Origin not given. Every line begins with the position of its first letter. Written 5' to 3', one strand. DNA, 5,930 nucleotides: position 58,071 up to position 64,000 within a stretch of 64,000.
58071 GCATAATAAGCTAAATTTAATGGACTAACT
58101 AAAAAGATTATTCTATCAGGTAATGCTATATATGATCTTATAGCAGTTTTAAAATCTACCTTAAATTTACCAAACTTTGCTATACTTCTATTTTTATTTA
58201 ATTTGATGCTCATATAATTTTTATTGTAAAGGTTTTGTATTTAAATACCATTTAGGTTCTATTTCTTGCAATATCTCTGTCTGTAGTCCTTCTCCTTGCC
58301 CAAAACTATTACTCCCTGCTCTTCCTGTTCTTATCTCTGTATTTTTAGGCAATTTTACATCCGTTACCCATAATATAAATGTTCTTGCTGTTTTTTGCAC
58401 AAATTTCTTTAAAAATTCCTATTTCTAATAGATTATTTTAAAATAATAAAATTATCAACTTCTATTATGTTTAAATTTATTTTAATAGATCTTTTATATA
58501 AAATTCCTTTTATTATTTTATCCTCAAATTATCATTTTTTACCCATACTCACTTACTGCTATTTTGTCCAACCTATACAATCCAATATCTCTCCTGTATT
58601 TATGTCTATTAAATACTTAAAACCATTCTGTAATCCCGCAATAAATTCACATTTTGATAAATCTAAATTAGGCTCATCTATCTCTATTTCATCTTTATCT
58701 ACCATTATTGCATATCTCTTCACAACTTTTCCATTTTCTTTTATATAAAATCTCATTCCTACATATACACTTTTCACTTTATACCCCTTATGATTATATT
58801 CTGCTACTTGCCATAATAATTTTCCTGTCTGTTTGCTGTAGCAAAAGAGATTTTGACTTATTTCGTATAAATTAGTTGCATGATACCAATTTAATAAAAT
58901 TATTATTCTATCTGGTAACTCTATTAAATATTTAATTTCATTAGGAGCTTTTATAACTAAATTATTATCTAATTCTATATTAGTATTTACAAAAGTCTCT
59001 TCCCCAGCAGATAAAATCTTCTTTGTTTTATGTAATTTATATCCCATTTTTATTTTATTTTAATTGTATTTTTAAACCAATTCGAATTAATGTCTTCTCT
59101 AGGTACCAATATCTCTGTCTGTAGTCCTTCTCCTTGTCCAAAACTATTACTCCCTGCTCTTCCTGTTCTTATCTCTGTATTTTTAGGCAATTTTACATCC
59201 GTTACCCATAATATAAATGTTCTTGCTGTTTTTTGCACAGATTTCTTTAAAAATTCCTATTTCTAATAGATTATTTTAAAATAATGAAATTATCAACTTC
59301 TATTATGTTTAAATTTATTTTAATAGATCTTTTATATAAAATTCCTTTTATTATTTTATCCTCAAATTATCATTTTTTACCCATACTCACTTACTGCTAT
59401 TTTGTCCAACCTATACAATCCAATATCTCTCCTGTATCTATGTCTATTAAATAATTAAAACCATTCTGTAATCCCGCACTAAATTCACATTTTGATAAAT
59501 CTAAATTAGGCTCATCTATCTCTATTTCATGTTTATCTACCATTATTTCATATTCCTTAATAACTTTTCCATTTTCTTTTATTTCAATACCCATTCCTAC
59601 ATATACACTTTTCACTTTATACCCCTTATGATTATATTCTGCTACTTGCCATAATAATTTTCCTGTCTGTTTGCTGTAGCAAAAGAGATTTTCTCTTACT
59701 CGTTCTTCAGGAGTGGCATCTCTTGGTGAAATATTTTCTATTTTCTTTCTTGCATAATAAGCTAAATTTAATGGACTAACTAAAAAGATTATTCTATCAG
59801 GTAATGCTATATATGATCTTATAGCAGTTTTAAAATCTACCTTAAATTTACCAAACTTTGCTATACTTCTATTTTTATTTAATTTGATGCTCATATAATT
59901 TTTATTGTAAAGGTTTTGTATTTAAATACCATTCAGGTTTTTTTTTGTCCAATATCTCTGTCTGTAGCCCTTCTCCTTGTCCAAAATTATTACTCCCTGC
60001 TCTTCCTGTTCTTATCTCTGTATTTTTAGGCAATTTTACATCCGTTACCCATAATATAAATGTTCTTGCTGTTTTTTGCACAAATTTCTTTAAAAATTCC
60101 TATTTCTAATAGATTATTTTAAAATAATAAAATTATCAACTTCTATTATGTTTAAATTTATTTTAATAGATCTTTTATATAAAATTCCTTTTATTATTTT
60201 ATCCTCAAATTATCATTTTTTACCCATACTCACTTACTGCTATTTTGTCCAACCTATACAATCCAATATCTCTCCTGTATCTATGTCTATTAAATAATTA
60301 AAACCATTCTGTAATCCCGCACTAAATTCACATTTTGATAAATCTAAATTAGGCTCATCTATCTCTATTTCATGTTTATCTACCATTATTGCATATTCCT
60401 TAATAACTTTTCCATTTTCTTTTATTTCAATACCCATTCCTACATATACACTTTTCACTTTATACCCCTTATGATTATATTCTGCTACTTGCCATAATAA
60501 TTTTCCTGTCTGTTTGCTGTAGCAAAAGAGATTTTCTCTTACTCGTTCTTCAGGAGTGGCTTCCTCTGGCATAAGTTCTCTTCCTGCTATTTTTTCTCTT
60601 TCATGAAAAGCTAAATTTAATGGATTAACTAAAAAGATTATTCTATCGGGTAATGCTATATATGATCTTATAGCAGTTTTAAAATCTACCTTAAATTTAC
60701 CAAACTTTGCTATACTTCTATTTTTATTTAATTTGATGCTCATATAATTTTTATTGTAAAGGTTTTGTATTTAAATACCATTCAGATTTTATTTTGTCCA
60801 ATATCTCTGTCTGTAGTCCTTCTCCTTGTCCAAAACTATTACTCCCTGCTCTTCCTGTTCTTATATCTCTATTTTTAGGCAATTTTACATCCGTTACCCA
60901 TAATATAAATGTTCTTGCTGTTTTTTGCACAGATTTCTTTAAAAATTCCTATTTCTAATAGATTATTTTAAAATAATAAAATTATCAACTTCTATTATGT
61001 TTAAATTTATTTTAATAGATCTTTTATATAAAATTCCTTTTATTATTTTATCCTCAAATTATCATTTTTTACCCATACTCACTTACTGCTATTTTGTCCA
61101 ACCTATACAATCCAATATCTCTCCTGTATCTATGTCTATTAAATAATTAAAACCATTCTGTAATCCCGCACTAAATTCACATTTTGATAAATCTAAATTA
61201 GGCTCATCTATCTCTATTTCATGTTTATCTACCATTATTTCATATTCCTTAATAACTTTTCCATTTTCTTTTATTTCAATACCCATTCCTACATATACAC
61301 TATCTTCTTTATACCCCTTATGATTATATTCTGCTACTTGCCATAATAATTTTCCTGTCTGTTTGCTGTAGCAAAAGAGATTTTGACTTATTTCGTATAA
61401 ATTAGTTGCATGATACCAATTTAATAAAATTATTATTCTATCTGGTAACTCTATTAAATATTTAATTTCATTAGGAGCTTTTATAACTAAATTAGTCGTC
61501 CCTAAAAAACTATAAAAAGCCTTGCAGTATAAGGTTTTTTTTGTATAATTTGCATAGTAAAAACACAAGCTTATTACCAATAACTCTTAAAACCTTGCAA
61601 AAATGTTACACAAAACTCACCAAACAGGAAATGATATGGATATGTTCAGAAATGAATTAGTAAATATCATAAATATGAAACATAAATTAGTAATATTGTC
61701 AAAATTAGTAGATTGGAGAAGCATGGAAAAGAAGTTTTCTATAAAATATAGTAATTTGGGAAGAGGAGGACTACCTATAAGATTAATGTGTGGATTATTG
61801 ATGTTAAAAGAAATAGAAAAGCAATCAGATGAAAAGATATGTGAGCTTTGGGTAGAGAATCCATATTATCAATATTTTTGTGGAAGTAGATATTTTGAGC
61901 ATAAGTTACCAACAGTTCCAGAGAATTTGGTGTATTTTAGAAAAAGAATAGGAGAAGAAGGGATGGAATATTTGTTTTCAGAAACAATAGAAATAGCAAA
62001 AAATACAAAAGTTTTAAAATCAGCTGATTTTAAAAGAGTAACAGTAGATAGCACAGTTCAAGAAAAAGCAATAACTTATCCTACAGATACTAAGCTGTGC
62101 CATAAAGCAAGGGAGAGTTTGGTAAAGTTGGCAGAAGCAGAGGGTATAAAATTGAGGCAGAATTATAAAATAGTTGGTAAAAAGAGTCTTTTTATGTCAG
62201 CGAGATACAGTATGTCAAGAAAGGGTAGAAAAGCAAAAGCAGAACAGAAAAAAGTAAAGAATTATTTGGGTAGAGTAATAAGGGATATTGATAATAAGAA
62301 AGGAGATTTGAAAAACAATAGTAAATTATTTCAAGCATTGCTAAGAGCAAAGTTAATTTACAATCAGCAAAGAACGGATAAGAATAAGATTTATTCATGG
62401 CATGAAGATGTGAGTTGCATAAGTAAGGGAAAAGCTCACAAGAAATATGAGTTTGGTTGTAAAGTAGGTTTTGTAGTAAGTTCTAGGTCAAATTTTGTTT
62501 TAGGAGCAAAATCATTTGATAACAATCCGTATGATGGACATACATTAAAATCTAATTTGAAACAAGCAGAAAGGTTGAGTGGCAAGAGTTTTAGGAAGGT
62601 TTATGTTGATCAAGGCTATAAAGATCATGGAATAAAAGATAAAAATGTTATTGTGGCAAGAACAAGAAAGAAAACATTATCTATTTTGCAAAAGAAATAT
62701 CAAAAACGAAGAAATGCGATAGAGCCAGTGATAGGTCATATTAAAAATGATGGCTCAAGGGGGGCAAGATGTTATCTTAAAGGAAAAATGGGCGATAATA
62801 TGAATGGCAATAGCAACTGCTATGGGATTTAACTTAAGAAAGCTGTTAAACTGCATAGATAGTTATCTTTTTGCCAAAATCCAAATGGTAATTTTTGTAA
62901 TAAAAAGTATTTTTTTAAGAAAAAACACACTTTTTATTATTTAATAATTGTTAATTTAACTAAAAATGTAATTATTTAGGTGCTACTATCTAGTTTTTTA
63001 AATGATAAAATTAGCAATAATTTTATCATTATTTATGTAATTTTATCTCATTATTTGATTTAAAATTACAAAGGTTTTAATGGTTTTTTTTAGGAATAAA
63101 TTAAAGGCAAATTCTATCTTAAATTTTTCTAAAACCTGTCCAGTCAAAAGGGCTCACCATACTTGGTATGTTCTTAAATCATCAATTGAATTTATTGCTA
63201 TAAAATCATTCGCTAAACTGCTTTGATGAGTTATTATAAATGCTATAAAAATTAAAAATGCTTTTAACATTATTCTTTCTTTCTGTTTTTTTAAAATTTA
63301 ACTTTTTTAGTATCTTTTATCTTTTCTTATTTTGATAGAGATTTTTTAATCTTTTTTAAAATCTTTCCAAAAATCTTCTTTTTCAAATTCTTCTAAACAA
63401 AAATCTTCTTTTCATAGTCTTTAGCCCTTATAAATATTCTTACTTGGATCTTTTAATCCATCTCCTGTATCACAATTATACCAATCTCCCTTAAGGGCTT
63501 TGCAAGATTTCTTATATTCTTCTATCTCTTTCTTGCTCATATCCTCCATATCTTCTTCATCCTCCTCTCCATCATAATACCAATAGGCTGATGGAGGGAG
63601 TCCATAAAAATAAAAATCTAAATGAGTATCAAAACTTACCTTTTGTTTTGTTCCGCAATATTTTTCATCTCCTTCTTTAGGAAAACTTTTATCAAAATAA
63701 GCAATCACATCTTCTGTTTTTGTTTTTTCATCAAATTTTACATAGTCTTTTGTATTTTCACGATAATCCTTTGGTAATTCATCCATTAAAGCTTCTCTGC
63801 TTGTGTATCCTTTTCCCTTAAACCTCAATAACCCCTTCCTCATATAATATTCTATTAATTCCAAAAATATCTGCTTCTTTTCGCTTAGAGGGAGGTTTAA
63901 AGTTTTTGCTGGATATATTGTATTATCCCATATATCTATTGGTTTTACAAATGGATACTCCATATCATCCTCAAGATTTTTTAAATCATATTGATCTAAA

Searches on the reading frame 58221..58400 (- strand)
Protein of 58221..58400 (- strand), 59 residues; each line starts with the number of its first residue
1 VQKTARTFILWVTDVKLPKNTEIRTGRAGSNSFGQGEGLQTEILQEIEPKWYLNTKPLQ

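Call 7: search_protein_families(library=pfam, proteins=[window:58221-58400:-], max_evalue=1)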
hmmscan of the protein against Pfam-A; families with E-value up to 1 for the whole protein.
window:58221-58400:- (59 aa): 0 families

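Call 14: find_homologous_proteins(query=window:58221-58400:-, max_evalue=0.01)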
Query window:58221-58400:- (59 aa): 9 proteins with E <= 0.01 among 9 candidates.
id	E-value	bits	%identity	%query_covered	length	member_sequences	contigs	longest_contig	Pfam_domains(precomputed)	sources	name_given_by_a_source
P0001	1.7e-31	124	98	100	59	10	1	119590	-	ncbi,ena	-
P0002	7.4e-30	119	95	100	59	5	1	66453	-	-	-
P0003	9.0e-30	118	95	100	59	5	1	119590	-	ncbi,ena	-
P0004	7.3e-29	115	92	100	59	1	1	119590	-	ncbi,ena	-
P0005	1.4e-28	115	92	100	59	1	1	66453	-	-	-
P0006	2.7e-28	114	92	100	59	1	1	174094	-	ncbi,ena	-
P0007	8.0e-28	112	90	100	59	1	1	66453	-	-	-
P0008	2.9e-27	110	88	100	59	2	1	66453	-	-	-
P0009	3.1e-21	92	81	93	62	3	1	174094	-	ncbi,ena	-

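Call 16: find_encoding_contigs(protein=P0009, flank=10000, max_places=6)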
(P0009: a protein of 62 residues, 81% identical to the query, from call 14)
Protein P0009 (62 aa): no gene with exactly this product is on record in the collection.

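Call 18: find_encoding_contigs(protein=P0006, flank=10000, max_places=6)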
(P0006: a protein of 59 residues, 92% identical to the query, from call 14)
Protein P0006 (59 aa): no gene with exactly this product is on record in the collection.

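Call 19: find_encoding_contigs(protein=P0001, flank=10000, max_places=6)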
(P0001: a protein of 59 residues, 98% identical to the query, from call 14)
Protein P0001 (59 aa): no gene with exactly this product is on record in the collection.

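Call 25: search_protein_families(library=ncbifam, proteins=[window:58221-58400:-], max_evalue=1)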
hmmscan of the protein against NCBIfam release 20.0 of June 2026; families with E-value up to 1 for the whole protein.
window:58221-58400:- (59 aa): 0 families

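Call 32: search_protein_representatives(alignment_id=A1)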
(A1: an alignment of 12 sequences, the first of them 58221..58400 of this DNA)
Query: 12 sequences, 59 profile positions. Proteins with E-value up to 0.001 (for the whole library): 22; up to 1e-10: 2; up to 1e-30: 1. The best 22 are listed.
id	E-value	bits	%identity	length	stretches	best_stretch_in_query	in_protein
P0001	9.0e-39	147.3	-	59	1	1-59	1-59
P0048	3.0e-13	65.6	-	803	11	13-37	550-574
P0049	2.3e-06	43.5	-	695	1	12-57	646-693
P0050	3.5e-06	43.0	-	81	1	12-58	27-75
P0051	4.3e-06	42.7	-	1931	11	10-34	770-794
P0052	4.6e-06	42.6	-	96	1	12-58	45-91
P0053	1.2e-05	41.3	-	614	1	15-54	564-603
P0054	4.4e-05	39.4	-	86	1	12-58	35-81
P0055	4.6e-05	39.4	-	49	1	12-58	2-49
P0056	4.7e-05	39.4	-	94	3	3-19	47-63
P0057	5.3e-05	39.2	-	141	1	12-59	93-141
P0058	5.4e-05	39.2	-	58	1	9-59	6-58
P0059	6.6e-05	38.9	-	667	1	14-58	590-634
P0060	9.9e-05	38.3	-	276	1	11-58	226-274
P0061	1.2e-04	38.1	-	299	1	12-59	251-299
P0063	2.8e-04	36.9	-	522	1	11-55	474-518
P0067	5.1e-04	36.0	-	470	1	10-55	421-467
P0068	8.7e-04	35.3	-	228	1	12-58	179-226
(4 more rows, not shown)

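Call 33: search_protein_families(library=pfam, proteins=[P0049, P0053, P0059, P0060, P0061, P0063, P0067, P0068, P0057, P0048], max_evalue=0.01)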
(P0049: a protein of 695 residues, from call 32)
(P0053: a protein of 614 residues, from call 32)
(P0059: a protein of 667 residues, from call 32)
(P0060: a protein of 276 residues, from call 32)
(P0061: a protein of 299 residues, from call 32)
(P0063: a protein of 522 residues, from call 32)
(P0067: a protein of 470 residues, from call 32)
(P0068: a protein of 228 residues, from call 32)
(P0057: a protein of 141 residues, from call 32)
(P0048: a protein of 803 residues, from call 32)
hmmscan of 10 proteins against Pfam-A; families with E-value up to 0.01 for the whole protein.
P0049 (695 aa): 0 families

P0053 (614 aa): 2 families
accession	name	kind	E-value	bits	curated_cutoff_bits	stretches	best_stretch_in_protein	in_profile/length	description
PF01435.24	Peptidase_M48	-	1.2e-15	58.3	20.3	1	108-248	44-184/186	Peptidase family M48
PF14449.11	PT-TG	-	3.8e-07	30.4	23.5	1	381-442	3-58/68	Pre-toxin TG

P0059 (667 aa): 0 families

P0060 (276 aa): 0 families

P0061 (299 aa): 0 families

P0063 (522 aa): 1 family
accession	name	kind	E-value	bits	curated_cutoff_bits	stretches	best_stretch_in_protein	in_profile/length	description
PF14449.11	PT-TG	-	4.6e-07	30.2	23.5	1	311-364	6-52/68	Pre-toxin TG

P0067 (470 aa): 2 families
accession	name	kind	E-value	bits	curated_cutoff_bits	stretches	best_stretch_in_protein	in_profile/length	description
PF14449.11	PT-TG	-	2.3e-11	43.9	23.5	1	186-252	4-59/68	Pre-toxin TG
PF07172.16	GRP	-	0.007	17.4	30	0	40-99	43-75/90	Glycine rich protein family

P0068 (228 aa): 2 families
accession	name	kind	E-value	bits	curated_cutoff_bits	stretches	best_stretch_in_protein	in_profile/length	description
PF20404.3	DUF6694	-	1.7e-05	25.5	24.3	0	9-70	35-94/102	Family of unknown function (DUF6694)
PF04888.17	SseC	-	0.0035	17.4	30.2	1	10-91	159-243/312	Secretion system effector C (SseC) like family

P0057 (141 aa): 0 families

P0048 (803 aa): 4 families
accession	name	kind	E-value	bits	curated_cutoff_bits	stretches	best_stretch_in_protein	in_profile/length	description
PF09145.16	Ubiq-assoc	-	1.1e-06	28.8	27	0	25-43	20-38/44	Ubiquitin-associated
PF18466.6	GluRS_N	-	8.5e-05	23.3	26.7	0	71-95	13-37/55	Glutamate--tRNA ligase N-terminal domain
PF08916.16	Phe_ZIP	-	0.00013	22.9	25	0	170-195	10-34/57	Phenylalanine zipper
PF14083.11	PGDYG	-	0.0028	18.4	27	0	256-296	60-100/102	PGDYG protein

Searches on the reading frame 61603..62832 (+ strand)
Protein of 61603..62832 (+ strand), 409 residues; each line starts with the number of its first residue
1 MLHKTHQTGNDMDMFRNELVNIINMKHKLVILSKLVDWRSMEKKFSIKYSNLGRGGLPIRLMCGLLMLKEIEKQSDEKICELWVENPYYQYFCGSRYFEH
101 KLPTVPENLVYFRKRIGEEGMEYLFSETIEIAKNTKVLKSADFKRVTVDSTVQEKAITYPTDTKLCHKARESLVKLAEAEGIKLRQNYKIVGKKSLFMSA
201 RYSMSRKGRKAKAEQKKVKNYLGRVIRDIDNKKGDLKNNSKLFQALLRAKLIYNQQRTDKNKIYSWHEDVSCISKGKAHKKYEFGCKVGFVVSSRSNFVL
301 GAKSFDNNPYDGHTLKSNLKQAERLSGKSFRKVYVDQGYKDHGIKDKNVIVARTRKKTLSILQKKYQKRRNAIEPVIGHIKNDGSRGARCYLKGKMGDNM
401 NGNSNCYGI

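Call 7: search_protein_families(library=pfam, proteins=[window:61603-62832:+], max_evalue=1)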
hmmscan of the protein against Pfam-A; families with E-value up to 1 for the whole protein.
window:61603-62832:+ (409 aa): 4 families
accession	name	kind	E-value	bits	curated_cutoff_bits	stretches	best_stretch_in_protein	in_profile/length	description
PF05598.16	DUF772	-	6.5e-13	48.9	23.1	1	53-127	1-73/74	Transposase domain (DUF772)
PF01609.27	DDE_Tnp_1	-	2.4e-05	24.6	23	1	274-393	24-182/200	Transposase DDE domain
PF13751.12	DDE_Tnp_1_6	-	0.059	14.1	25.1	1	350-395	60-105/125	Transposase DDE domain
PF13628.12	DUF4142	-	0.16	12.7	27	0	316-342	72-98/138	Domain of unknown function (DUF4142)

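Call 83: search_dna_similar(query=window:61603-62829:+, collection=plasmids, mode=protein, max_rows=12)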
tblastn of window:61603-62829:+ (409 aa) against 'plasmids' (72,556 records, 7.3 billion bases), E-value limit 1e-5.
Records with a match: 463; places in all: 767; records where one place covers at least 80% of the query: 272.
Best place of each record, by identity: <60% 463.
By first word of the organism name: Bradyrhizobium 50; Sinorhizobium 44; Xanthomonas 34; Leptospira 33; Rhizobium 31; Ralstonia 29; Lacticaseibacillus 29; Roseomonas 27; Burkholderia 18; Paracoccus 16; and 70 more.
By predicted mobility (MOB-suite, as given by PLSDB): non-mobilizable 187; conjugative 170; mobilizable 106.
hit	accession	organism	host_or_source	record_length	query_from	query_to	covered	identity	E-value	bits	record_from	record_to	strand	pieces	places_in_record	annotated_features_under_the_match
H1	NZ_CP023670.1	Methylomonas koyamae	-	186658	1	402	98%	46.8%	1e-110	363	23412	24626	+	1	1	IS5 family transposase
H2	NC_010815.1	Trichlorobacter lovleyi SZ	-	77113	7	402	97%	46.6%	2e-107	354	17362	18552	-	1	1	IS5-like element ISGlo4 family transposase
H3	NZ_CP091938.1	Leptospira noguchii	Bos taurus,Cell culture,urine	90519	10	409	98%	45.7%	9e-105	347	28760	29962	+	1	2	IS5 family transposase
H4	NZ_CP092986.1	Leptospira interrogans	Homo sapiens,blood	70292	6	402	97%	46.0%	2e-104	345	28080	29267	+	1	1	IS5 family transposase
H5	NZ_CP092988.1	Leptospira interrogans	Homo sapiens,blood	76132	6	402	97%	46.0%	2e-104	345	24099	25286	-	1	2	IS5 family transposase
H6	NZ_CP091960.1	Leptospira noguchii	Bos taurus,Cell culture,urine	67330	10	409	98%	45.2%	2e-103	343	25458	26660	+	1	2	IS5 family transposase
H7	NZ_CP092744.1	Leptospira interrogans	Homo sapiens,blood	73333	10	409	98%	44.2%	4e-102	339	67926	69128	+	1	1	IS5 family transposase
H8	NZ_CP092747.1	Leptospira interrogans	Homo sapiens,blood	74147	10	409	98%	44.2%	5e-102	338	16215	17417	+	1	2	IS5 family transposase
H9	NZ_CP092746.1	Leptospira interrogans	Homo sapiens,blood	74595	10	409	98%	44.2%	5e-102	338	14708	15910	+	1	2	IS5 family transposase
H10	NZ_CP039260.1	Leptospira interrogans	Homo sapiens,blood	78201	10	409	98%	44.2%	3e-101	336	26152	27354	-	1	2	IS5 family transposase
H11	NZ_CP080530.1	Mesorhizobium sp. AR02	Oxytropis sp.,Cell culture,root nodule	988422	1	408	100%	43.2%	5e-92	310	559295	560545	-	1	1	IS5 family transposase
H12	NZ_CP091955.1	Leptospira noguchii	-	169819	10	409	97%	44.2%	4e-83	334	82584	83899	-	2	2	none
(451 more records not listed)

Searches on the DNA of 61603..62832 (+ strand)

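Call 62: search_dna_similar(query=window:61603-62832:+, collection=plasmids, mode=near, max_rows=8)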
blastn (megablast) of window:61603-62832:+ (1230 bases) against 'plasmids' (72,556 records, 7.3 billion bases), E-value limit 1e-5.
No match.

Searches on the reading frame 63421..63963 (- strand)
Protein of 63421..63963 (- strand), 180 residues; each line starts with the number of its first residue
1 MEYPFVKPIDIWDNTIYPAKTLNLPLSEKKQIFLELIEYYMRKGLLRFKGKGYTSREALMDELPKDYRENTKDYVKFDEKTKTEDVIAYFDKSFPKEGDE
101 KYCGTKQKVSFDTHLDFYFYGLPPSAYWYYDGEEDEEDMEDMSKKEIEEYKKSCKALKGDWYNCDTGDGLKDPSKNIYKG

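Call 7: search_protein_families(library=pfam, proteins=[window:63421-63963:-], max_evalue=1)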
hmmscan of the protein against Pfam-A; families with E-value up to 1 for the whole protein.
window:63421-63963:- (180 aa): 0 families

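Call 25: search_protein_families(library=ncbifam, proteins=[window:63421-63963:-], max_evalue=1)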
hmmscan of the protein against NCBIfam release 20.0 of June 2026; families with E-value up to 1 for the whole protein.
window:63421-63963:- (180 aa): 0 families

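Call 86: find_encoding_contigs(protein=window:63421-63963:-, flank=10000, max_places=4)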
Protein window:63421-63963:- (180 aa): no gene with exactly this product is on record in the collection.
